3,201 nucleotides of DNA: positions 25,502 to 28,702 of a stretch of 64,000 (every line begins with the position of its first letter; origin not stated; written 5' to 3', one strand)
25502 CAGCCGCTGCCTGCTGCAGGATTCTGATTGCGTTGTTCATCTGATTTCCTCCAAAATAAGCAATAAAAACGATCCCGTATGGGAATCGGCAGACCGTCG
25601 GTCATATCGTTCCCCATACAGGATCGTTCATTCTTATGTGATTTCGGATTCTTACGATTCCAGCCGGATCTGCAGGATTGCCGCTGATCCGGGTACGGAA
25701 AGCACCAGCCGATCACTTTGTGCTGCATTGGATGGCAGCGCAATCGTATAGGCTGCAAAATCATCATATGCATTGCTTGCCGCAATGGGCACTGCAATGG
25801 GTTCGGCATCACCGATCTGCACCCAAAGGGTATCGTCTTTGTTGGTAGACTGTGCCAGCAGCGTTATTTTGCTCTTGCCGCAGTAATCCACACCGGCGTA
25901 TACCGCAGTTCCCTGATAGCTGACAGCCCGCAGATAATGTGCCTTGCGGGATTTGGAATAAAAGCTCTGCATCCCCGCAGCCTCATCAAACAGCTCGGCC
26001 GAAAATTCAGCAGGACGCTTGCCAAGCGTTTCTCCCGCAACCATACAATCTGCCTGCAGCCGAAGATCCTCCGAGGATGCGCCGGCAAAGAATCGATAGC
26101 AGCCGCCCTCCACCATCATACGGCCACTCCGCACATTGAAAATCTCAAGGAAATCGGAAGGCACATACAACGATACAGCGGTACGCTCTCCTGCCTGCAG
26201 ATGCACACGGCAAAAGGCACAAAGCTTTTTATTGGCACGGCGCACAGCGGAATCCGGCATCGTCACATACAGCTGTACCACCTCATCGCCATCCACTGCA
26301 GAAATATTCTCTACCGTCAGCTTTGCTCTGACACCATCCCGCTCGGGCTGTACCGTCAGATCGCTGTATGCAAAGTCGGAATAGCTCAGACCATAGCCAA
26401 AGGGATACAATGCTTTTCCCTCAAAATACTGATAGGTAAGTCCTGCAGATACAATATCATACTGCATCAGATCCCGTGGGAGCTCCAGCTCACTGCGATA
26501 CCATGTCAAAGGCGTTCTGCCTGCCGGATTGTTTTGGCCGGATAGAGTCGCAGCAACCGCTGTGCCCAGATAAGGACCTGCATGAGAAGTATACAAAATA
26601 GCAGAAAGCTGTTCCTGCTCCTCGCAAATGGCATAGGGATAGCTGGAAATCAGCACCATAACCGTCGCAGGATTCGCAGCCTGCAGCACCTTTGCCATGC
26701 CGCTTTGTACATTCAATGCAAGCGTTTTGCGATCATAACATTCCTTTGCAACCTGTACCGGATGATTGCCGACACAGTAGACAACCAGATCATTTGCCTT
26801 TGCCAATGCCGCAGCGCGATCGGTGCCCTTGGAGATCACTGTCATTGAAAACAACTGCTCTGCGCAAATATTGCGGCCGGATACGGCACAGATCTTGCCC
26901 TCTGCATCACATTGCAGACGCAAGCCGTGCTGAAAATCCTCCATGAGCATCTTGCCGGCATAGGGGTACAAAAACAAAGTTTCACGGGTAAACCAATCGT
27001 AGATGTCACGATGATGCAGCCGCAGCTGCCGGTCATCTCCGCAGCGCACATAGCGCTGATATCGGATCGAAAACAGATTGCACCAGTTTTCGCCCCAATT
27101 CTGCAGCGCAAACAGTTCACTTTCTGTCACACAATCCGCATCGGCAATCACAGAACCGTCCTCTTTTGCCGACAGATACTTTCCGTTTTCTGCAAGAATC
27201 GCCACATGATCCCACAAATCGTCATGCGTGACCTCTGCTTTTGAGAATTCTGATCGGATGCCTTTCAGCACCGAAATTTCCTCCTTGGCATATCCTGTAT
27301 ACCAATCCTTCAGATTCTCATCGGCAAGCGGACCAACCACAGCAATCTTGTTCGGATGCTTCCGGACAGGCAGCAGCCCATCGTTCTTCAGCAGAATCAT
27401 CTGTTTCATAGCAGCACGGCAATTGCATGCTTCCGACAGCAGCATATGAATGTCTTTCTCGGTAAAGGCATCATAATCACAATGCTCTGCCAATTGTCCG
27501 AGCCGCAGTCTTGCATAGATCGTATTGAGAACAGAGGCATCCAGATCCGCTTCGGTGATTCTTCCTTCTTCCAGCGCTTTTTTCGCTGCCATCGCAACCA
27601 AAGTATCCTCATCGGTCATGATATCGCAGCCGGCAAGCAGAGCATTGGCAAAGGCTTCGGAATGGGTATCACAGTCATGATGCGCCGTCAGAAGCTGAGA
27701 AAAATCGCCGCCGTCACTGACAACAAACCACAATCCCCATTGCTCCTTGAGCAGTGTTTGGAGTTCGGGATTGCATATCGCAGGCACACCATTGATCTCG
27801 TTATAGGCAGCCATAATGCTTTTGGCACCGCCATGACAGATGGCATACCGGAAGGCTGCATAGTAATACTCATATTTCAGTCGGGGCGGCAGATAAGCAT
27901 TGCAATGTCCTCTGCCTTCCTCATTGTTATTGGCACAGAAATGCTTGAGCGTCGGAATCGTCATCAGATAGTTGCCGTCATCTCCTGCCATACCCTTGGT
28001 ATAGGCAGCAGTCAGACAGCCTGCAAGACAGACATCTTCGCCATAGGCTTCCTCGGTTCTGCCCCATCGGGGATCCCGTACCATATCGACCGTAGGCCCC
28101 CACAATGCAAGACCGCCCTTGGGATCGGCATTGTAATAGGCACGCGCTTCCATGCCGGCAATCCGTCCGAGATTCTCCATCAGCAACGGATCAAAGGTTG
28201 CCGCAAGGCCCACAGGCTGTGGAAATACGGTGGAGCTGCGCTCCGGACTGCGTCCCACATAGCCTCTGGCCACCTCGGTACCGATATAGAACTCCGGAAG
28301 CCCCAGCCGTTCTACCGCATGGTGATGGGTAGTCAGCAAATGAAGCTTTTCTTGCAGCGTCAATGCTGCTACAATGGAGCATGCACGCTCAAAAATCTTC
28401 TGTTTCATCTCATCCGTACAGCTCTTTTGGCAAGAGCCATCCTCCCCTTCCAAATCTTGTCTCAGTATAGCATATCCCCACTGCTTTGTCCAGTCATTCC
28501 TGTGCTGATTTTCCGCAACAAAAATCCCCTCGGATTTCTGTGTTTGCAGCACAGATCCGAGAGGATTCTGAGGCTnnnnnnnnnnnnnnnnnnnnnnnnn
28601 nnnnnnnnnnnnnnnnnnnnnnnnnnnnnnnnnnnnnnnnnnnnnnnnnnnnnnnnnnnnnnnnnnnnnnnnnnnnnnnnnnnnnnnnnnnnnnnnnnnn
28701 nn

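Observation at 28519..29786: Stand-alone holin + GH25 endolysin transcription unit embedded between valS and a GH3 gene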

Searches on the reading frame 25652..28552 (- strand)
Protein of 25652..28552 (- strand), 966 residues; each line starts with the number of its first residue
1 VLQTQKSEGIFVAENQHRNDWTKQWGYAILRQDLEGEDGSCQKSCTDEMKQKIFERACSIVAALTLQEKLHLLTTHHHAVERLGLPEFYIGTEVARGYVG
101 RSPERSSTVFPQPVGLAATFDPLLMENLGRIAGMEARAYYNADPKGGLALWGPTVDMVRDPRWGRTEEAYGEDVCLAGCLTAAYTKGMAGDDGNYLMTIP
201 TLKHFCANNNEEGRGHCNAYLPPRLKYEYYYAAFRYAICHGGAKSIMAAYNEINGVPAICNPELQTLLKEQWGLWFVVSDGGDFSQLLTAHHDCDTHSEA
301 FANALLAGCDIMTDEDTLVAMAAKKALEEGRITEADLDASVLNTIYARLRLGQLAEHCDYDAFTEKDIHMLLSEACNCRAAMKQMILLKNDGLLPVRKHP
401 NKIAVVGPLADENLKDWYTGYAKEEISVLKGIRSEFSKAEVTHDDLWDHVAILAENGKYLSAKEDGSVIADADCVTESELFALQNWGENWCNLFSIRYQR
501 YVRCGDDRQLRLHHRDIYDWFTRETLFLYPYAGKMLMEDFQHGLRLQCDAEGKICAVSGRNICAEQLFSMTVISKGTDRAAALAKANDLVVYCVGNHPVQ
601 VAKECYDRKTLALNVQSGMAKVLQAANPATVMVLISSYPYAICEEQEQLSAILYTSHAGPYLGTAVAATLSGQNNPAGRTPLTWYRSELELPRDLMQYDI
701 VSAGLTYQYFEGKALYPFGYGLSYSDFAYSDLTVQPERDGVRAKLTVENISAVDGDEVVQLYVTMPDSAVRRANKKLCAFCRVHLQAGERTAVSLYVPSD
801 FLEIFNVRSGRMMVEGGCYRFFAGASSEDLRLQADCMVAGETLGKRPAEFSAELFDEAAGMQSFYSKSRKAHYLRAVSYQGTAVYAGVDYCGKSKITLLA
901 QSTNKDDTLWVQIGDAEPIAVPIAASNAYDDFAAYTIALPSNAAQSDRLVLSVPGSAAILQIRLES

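Call 4: search_protein_families(library=pfam, proteins=[window:25652-28552:-], max_evalue=0.01)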
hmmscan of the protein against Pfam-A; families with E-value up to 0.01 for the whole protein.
window:25652-28552:- (966 aa): 4 families
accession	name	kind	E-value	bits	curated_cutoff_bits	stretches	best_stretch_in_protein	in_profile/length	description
PF01915.27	Glyco_hydro_3_C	-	2.5e-41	142.3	31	1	385-724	1-200/200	Glycosyl hydrolase family 3 C-terminal domain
PF00933.27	Glyco_hydro_3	-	7.9e-34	117.9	27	1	80-341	58-310/316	Glycosyl hydrolase family 3 N terminal domain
PF14310.12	Fn3-like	-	5.2e-17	62.2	25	1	757-827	1-71/71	Fibronectin type III-like domain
PF06268.19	Fascin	-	0.0045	17.6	23.1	0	452-511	38-94/108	Fascin domain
